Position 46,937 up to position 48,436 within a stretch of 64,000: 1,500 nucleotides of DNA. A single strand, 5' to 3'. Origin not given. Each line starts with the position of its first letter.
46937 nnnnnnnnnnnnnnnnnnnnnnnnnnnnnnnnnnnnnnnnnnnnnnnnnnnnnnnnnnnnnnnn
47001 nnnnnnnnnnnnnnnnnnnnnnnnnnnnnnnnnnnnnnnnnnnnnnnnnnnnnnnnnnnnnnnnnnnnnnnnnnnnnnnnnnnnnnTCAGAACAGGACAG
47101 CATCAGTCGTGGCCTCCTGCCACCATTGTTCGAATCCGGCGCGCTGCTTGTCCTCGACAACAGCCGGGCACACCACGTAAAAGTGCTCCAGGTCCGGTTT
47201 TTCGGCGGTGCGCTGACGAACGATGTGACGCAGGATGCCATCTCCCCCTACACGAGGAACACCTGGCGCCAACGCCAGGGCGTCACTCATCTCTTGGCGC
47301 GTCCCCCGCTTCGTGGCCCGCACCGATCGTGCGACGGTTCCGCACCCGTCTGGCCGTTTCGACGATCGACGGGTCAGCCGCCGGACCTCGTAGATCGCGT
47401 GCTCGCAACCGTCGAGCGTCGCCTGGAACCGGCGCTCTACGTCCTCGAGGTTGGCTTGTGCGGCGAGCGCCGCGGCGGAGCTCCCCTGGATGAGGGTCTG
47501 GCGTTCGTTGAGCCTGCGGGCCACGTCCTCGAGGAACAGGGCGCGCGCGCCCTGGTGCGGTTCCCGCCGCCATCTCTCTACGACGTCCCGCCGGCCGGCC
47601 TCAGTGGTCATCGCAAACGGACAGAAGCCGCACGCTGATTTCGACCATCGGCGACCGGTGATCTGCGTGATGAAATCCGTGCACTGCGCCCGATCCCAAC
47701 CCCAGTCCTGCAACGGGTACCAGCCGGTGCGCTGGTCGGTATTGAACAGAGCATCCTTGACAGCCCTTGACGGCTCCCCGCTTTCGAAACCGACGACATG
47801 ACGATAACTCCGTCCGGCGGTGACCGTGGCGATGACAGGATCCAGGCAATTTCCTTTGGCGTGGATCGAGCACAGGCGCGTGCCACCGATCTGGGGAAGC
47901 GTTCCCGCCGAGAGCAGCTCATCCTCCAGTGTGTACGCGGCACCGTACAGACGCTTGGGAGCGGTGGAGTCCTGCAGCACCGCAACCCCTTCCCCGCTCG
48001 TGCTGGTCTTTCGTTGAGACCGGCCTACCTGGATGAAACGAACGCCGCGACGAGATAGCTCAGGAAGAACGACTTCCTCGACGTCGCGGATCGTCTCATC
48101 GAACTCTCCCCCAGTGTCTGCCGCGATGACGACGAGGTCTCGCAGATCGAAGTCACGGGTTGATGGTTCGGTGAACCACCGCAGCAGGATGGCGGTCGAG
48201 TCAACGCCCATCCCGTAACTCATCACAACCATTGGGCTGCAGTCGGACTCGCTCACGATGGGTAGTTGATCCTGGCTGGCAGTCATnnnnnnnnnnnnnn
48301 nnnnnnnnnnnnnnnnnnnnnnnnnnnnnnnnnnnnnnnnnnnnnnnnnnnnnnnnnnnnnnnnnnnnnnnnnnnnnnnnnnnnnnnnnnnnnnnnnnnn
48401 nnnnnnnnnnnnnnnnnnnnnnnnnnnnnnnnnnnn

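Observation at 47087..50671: Divergent PAPS-reductase-like / C5-cytosine MTase module: candidate DNA modification or defence island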

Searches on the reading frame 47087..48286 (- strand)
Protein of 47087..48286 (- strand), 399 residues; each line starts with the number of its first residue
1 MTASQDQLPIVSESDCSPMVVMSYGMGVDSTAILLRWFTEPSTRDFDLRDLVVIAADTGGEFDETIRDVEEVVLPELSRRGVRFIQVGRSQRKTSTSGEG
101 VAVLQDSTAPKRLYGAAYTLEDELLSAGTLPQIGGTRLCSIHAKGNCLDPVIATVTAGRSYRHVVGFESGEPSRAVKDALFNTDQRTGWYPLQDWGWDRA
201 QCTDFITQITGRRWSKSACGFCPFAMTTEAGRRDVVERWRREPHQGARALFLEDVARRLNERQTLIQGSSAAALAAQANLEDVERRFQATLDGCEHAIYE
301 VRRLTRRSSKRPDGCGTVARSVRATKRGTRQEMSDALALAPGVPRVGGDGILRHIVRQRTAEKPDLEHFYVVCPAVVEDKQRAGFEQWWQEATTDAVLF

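Call 3: search_protein_families(library=pfam, proteins=[window:47087-48286:-], max_evalue=0.01)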
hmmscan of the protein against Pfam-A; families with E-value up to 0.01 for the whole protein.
window:47087-48286:- (399 aa): 0 families

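Call 4: search_protein_families(library=padloc, proteins=[window:47087-48286:-], max_evalue=0.01)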
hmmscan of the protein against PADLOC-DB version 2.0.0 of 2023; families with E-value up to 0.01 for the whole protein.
window:47087-48286:- (399 aa): 0 families

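Call 5: search_protein_families(library=pfam, proteins=[window:47087-48286:-], max_evalue=10)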
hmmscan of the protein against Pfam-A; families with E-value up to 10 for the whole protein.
window:47087-48286:- (399 aa): 2 families
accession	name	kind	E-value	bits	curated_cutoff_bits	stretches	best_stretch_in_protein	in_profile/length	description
PF05163.17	DinB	-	0.012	16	23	1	192-291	9-110/165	DinB family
PF00732.25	GMC_oxred_N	-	0.023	14.9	23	1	232-336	42-132/218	GMC oxidoreductase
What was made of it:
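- On IbrA/IbrB: No Pfam domain detected in the 399-aa protein (calls 3, 5).
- Closest known: IbrA/IbrB pairs. Different: No Pfam domain of any kind was detected in the 399-aa protein, so IbrA's DUF3440 is not evident (calls 3, 5).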

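Call 6: search_protein_families(library=ncbifam, proteins=[window:47087-48286:-], max_evalue=1)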
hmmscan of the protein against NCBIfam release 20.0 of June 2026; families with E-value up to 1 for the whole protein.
window:47087-48286:- (399 aa): 1 family
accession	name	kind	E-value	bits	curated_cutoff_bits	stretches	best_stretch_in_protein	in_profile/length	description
NF010368.0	PRK13795.1-3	equivalog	0.012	13.9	588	1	19-73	249-296/635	hypothetical protein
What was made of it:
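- Checked: There is no Pfam, NCBIfam or PADLOC hit (calls 3-6).
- Tried and rejected: Profile searches of the 399-aa protein against Pfam, NCBIfam and PADLOC found nothing (calls 3-6).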

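Call 7: search_protein_families(library=phrogs, proteins=[window:47087-48286:-], max_evalue=0.1)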
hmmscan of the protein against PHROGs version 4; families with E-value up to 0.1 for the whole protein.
window:47087-48286:- (399 aa): 1 family
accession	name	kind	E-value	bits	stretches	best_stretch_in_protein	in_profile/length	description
phrog_424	-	moron, auxiliary metabolic gene and host takeover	3.7e-11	43.6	1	17-240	160-348/460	phosphoadenosine phosphosulfate reductase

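Call 10: find_homologous_proteins(query=window:47087-48286:-)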
Query window:47087-48286:- (399 aa): 141 proteins with E <= 0.001 among 8000 candidates; the best 120 are listed.
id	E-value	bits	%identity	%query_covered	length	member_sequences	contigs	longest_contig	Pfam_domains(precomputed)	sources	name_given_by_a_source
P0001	9.7e-261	882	100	97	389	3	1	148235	-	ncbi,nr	ncbi:hypothetical protein [Mycolicibacterium farcinogenes]|nr:hypothetical protein [Mycolicibacteriu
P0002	1.3e-237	806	88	100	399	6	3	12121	-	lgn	-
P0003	1.0e-227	774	84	100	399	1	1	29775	-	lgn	-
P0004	2.3e-193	660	72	100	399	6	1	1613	-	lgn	-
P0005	6.7e-193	659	73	100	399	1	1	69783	-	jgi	jgi:hypothetical protein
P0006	8.1e-192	655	73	100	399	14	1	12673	-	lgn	-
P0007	1.8e-190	651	72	100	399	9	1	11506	-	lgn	-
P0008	1.8e-188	644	72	100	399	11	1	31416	-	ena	-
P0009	1.1e-187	642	72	100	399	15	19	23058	-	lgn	-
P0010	8.5e-187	639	71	100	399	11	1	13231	-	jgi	jgi:hypothetical protein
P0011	1.5e-185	635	71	100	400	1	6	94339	-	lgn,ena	-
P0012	3.8e-185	633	70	100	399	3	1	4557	-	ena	-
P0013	4.2e-185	633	70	100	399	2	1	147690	-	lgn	-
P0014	5.5e-185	633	71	99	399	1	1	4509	-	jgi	jgi:hypothetical protein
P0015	8.4e-185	632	70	100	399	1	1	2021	-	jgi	-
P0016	4.1e-184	630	71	99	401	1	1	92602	-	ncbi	-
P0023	2.4e-179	614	68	100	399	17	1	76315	-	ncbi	-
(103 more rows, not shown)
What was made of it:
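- Some databases name homologues 'PAPS reductase' (call 10).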

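Call 11: search_solved_structures(query=window:47087-48286:-, max_evalue=10, show_alignments=2)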
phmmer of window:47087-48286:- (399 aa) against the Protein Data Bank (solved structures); distinct sequences matched with E-value up to 10: 3.
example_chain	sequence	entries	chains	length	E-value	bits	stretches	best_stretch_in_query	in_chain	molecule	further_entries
9kvx_B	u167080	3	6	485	0.63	12.1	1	252-356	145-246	Calcium/manganese antiporter SLC30A10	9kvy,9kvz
8ro6_A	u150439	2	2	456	1.2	11.1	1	255-301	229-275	Structural maintenance of chromosomes protein 1A (SMC1A)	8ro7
8p0a_A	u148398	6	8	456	1.2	11.1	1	255-301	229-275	Structural maintenance of chromosomes protein 1A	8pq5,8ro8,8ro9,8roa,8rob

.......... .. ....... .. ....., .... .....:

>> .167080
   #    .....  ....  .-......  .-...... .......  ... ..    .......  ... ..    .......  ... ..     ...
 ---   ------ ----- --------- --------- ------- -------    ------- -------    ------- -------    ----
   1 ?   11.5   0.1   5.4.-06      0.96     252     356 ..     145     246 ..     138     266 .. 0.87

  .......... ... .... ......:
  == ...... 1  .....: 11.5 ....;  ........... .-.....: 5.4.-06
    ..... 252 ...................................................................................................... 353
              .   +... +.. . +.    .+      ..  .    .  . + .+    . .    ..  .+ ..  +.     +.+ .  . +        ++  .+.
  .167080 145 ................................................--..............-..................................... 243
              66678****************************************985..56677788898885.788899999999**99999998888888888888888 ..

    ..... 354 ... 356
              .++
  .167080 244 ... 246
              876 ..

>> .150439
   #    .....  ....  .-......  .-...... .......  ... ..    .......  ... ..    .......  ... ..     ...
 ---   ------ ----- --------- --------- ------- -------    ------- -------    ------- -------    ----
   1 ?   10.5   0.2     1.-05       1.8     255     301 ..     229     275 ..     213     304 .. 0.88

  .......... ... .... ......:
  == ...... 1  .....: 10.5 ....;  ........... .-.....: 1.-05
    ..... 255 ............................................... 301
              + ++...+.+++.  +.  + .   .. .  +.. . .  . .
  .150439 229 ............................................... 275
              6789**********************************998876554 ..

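Call 15: search_dna_similar(query=window:47087-48286:-, collection=phages, mode=protein, max_rows=25, max_evalue=0.001)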
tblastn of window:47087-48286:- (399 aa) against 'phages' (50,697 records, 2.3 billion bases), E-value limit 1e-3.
Records with a match: 5; places in all: 5; records where one place covers at least 80% of the query: 0.
Best place of each record, by identity: <60% 5.
By first word of the organism name: Planktothrix 2; Bacteriophage 2; Pseudoalteromonas 1.
By host as written in the record: Planktothrix agardhii HAB637 2; - 2; Pseudoalteromonas sp. KB12-38 1.
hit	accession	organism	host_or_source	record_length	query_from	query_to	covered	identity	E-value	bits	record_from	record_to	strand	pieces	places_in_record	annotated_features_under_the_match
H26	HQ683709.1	Planktothrix phage PaV-LD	Planktothrix agardhii HAB637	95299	17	256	60%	27.6%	1e-8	63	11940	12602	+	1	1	phosphoadenosine phosphosulfate reductase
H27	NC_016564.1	Planktothrix phage PaV-LD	Planktothrix agardhii HAB637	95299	17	256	60%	27.6%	1e-8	63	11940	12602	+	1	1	phosphoadenosine phosphosulfate reductase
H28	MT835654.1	Bacteriophage sp.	human fecal samples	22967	19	256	60%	27.3%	3e-9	65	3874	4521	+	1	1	record has no annotation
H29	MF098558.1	Pseudoalteromonas phage KB12-38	Pseudoalteromonas sp. KB12-38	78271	15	257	61%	26.5%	3e-11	71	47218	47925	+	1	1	phosphoadenosine phosphosulfate reductase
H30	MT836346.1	Bacteriophage sp.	human fecal samples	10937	18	228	53%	27.5%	6e-8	61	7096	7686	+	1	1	record has no annotation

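Call 24: find_related_loci(query=A1, collection=genome_contigs, flank=8000)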
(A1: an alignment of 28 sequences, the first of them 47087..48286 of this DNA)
Query A1 (399 aa) in genome_contigs; peptide patterns used: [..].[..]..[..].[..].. (x = any residue, [..] = any of these).
116 stretches matched a pattern; 87 encode a relative of the query (tblastn E <= 1e-3); the best 80 are kept; 80 distinct loci.
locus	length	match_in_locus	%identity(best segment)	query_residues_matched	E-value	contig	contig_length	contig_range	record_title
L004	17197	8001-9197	88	1-399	0e+0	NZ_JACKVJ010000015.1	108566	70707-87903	Mycolicibacterium houstonense strain DSM 44676 MHOUDSM44676_contig000023, whole genome shotgun sequence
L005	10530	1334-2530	68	1-399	0e+0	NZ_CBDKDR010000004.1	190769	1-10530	Mycobacterium sp. smrl_JER01 contig_4, whole genome shotgun sequence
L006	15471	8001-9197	69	1-399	0e+0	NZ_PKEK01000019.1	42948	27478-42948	MAG: Mycobacterium sp. isolate Actino1 c_000000000347, whole genome shotgun sequence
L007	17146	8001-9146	55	12-398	1e-133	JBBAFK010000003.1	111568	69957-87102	MAG: Leucobacter sp. isolate SO_2017_LW2_42 scaffold_366_c1_LW138R_2017, whole genome shotgun sequence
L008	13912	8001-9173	54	7-398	4e-133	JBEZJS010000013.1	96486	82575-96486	Mycobacterium sp. NPDC049093 NPDC049093_31_E11.ctg-0013, whole genome shotgun sequence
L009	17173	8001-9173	54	7-398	1e-132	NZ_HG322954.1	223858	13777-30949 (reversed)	Mycolicibacterium septicum DSM 44393 strain type strain: DSM 44393, whole genome shotgun sequence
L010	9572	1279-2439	52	7-398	7e-128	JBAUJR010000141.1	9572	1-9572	MAG: Mycobacterium sp. isolate MFD12178_ilm_asm_bin13 k127_94087, whole genome shotgun sequence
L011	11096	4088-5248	52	7-398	7e-128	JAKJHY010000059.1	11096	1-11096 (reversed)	Mycobacterium sp. MBM sequence059, whole genome shotgun sequence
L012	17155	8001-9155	52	11-398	3e-126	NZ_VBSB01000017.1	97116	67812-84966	Mycolicibacterium sphagni strain ENV482 MSphagni_S6_L001_R1_001__paired__contig_19, whole genome shotgun sequence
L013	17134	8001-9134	50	18-398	6e-123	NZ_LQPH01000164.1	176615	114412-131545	Mycobacterium nebraskense strain DSM 44803 contig_76, whole genome shotgun sequence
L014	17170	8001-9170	51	1-393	5e-122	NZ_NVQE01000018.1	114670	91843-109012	Mycobacterium neglectum strain CECT 8778 NODE_18, whole genome shotgun sequence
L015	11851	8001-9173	52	7-398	6e-129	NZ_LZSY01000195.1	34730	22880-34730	Mycolicibacterium peregrinum strain 852002-10433_SCH5171157 contig_89, whole genome shotgun sequence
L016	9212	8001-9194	48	6-399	2e-117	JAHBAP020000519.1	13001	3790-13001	MAG: Mycobacterium sp. isolate AQU-06 c_000000062787, whole genome shotgun sequence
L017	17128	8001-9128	52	18-398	1e-117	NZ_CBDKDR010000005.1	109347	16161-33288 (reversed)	Mycobacterium sp. smrl_JER01 contig_5, whole genome shotgun sequence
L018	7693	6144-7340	50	3-399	1e-114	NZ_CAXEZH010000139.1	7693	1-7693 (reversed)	MAG: uncultured Mycolicibacterium sp. isolate ERR599030_binner123_Refined_4 ERZ840511.317346, whole genome shotgun seque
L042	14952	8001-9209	41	10-391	9e-77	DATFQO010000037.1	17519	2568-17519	MAG TPA_asm: Solirubrobacterales bacterium isolate SMAG_U9331 k141_39900, whole genome shotgun sequence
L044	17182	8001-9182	40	17-391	1e-75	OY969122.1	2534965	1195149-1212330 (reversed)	MAG: uncultured Solirubrobacterales bacterium isolate MFD02360.bin.1.202 genome assembly, chromosome: 1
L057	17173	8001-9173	38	20-391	5e-71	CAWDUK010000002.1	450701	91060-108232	MAG: uncultured Actinomycetota bacterium isolate MFD05512.bin.1.38 genome assembly, contig: contig_39909, whole genome s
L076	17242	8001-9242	33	10-389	3e-56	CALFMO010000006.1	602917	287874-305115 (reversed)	MAG TPA_asm: uncultured Acidobacteriaceae bacterium isolate SRR5457059_bin.63_CONCOCT_v1.1_MAG genome assembly, contig:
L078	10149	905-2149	32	9-388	2e-50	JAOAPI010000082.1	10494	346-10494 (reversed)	MAG: Candidatus Sulfotelmatobacter sp. isolate RYN_10 scaffold_856167, whole genome shotgun sequence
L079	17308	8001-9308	29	12-390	3e-45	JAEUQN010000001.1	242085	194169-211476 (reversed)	MAG: Blastocatellia bacterium isolate new MAG-252 NODE_1_length_242085_cov_5.367327, whole genome shotgun sequence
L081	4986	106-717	46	195-399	4e-44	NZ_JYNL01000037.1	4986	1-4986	Mycolicibacterium chlorophenolicum strain DSM 43826 MCHLDSM_contig000038, whole genome shotgun sequence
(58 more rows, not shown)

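Call 30: predict_structure(alignment_id=A1)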
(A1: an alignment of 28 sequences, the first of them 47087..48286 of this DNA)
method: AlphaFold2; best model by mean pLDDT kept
length: 399 residues; sequences in the alignment: 28
mean_pLDDT: 89.8   pTM: 0.86
mean pLDDT of the five models: 89.8, 89.6, 89.1, 88.9, 88.5
residues with pLDDT >= 90: 299; 70-90: 68; 50-70: 13; < 50: 19
segments of 3 or more residues with pLDDT < 50: 1-15
pLDDT, mean of each block of 10 residues (from residue 1): 39 58 94 97 95 93 93 97 96 91 96 93 92 60 87 93 93 91 94 95 96 85 87 93 96 96 89 96 98 97 92 85 98 97 94 95 92 97 94 67
secondary structure, 60 per line:
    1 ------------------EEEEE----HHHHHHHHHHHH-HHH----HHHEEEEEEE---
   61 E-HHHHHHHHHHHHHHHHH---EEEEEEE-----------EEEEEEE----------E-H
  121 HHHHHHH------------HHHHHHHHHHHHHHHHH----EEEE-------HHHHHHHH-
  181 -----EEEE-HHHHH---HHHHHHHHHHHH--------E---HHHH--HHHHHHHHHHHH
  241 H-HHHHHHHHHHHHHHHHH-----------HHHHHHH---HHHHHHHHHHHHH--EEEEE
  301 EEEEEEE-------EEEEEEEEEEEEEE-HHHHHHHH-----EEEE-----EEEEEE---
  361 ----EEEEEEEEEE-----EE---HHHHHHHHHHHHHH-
elements in order: E19-23 H28-39 E51-57 H63-79 E83-89 E101-107 H120-127 H140-156 E161-164 H172-179 E186-189 H191-195 H199-210 H223-226 H229-241 H243-259 H271-277 H281-293 E296-307 E315-328 H330-337 E343-346 E352-357 E365-374 H385-398
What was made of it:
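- On CysH-type PAPS/APS reductase (PF01507): Model pLDDT 89.8 (call 30).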

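Call 33: fold_search(model_id=the predicted structure, library=pdb)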
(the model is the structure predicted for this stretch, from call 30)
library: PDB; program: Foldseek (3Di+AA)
matches with E <= 10: 635; with E <= 0.001: 1
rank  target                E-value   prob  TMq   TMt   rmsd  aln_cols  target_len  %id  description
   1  4nzp                  7.0e-04  0.97  0.29  0.30  12.6       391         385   12  The crystal structure of argininosuccinate synthase from Campylobacter jejuni subsp. jejuni NCTC 11168 (released 2014-01-15)
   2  9lei_D                2.7e-03  0.96  0.32  0.34  12.0       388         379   12  Nitrile synthetase ArtA (released 2026-01-14)
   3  4u7j_A                1.1e-02  0.75  0.29  0.29  12.8       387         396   13  Crystal structure of Argininosuccinate synthase from Mycobacterium thermoresistibile (released 2014-09-24)
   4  5udx_A                1.5e-02  0.93  0.25  0.37  10.3       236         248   10  LarE, a sulfur transferase involved in synthesis of the cofactor for lactate racemase, in complex with zinc (released 2017-08-23)
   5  4z0j_B                2.9e-02  0.14  0.15  0.20  18.6       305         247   12  F96S/S73A Double mutant of Plasmodium Falciparum Triosephosphate Isomerase (released 2016-02-03)
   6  9leh_B                3.2e-02  0.77  0.33  0.34  12.1       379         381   13  nitrile synthetase ArtA (released 2026-01-14)
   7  3psv_A                3.2e-02  0.18  0.15  0.20  14.3       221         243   13  Structure of E97D mutant of TIM from Plasmodium falciparum (released 2011-10-19)
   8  7k5z_B                3.4e-02  0.51  0.28  0.28  12.6       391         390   12  Crystal Structure of Argininosuccinate synthase from Legionella pneumophila Philadelphia 1 in complex with ANPPNP and  (released 2020-09-30)
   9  6xnq_A                4.1e-02  0.47  0.27  0.28  13.2       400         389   12  Crystal Structure of Argininosuccinate synthase from Legionella pneumophila Philadelphia 1 (released 2020-07-22)
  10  2e89_D                5.2e-02  0.80  0.30  0.37  17.0       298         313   11  Crystal structure of Aquifex aeolicus TilS in a complex with ATP, Magnesium ion, and L-lysine (released 2007-11-13)
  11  7k5z_D                6.9e-02  0.75  0.24  0.25   6.4       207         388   13  Crystal Structure of Argininosuccinate synthase from Legionella pneumophila Philadelphia 1 in complex with ANPPNP and  (released 2020-09-30)
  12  1gx3_B                9.8e-02  0.06  0.07  0.08  14.1       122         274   12  M. smegmatis arylamine N-acetyl transferase (released 2002-06-13)
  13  3vzp_B                1.0e-01  0.14  0.18  0.25  19.5       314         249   10  Crystal structure of PhaB from Ralstonia eutropha (released 2013-08-28)
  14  7w3u_B                1.0e-01  0.07  0.08  0.09  16.8       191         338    8  USP34 catalytic domain in complex with UbPA (released 2022-06-01)
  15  7vst_A                1.0e-01  0.03  0.11  0.09  22.3       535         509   10  Phosphoglucomutase_tlr1976 (released 2022-11-02)
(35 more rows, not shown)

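Call 35: search_solved_structures(query=A1, max_evalue=10, show_alignments=3)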
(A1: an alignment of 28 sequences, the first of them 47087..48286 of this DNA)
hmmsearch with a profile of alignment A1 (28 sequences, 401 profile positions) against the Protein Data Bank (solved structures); distinct sequences matched with E-value up to 10: 1.
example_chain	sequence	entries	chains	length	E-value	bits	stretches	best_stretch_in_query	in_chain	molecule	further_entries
21fy_C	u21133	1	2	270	1.2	11.1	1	164-206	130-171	PptA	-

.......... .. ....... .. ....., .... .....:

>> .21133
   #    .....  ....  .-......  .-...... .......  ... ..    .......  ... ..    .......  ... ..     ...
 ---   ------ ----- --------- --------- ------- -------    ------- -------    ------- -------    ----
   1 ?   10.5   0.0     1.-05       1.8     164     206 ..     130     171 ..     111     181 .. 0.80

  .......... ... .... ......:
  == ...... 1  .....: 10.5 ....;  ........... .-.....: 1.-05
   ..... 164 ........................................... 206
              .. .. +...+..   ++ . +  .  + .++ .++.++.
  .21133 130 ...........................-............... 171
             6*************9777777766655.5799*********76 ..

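Call 54: search_protein_representatives(alignment_id=A1)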
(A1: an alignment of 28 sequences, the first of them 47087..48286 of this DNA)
Query: 28 sequences, 401 profile positions. Proteins with E-value up to 0.001 (for the whole library): 3003; up to 1e-10: 1260; up to 1e-30: 496. The best 150 are listed.
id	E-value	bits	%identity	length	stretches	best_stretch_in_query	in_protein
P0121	3.8e-156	536.4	-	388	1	18-397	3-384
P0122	1.8e-144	498.0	-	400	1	16-393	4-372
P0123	4.9e-141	486.7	-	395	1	19-397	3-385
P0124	2.4e-140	484.4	-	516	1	15-395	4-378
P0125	3.0e-140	484.1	-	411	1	17-394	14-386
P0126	3.6e-137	473.9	-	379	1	18-396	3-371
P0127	8.8e-137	472.7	-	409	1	18-398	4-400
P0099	1.0e-134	465.8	-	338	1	7-287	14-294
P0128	3.5e-134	464.1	-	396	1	15-398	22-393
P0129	5.4e-134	463.5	-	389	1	20-398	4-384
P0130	5.7e-134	463.4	-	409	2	20-180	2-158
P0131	1.0e-133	462.6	-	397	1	20-398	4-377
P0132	2.5e-132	458.0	-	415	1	15-385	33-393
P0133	4.1e-131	454.0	-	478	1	18-396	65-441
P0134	2.7e-130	451.3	-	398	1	12-398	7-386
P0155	1.1e-121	423.0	-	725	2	19-230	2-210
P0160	2.8e-121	421.6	-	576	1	20-396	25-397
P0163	3.6e-120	418.0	-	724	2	18-227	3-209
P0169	6.6e-119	413.8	-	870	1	11-393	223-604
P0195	2.1e-114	399.0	-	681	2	19-179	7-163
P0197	2.7e-114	398.6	-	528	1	20-395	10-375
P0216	5.5e-110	384.4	-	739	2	16-234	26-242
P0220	3.6e-109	381.7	-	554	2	20-163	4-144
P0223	9.9e-109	380.3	-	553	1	20-396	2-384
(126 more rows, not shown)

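Call 55: search_protein_families(library=pfam, proteins=[P0155, P0163, P0216, P0169, P0195, P0160, P0223, P0197, P0124, P0220], max_evalue=0.01)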
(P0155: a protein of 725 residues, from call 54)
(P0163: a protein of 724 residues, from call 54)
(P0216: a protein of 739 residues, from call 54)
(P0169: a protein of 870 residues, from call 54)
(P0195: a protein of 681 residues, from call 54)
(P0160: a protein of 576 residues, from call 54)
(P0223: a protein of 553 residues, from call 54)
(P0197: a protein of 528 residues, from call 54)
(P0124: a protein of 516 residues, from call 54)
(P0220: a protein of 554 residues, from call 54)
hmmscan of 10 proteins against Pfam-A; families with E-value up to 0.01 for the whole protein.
P0155 (725 aa): 1 family
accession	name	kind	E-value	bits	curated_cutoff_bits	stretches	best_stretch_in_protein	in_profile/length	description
PF14528.11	LAGLIDADG_3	-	0.00019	22.1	22.5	1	399-447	3-54/82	LAGLIDADG-like domain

P0163 (724 aa): 1 family
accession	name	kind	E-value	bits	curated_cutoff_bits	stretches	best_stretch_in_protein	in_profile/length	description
PF14528.11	LAGLIDADG_3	-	0.0014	19.3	22.5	1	416-453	3-40/82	LAGLIDADG-like domain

P0216 (739 aa): 1 family
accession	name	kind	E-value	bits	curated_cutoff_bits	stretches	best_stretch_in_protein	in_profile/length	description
PF14528.11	LAGLIDADG_3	-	5.2e-06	27.1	22.5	1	428-482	3-59/82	LAGLIDADG-like domain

P0169 (870 aa): 3 families
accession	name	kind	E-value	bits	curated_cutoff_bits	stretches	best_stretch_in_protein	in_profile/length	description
PF10263.15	SprT-like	-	0.00027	21.2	25.6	1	65-117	40-96/108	SprT-like family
PF24463.1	DUF7577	-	0.0034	17.4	28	0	617-632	1-16/27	Domain of unknown function (DUF7577)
PF07282.18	Cas12f1-like_TNB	-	0.0047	17.5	26.3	0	617-632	39-54/60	Cas12f1-like, TNB domain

P0195 (681 aa): 0 families

P0160 (576 aa): 0 families

P0223 (553 aa): 1 family
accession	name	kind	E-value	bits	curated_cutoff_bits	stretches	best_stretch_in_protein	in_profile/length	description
PF05036.18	SPOR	-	0.0077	17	21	0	478-520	26-70/76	SPOR domain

P0197 (528 aa): 0 families

P0124 (516 aa): 0 families

P0220 (554 aa): 0 families
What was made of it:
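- Tried and rejected: Fusion partners of family members gave only inteins and one weak SprT-like domain (call 55).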
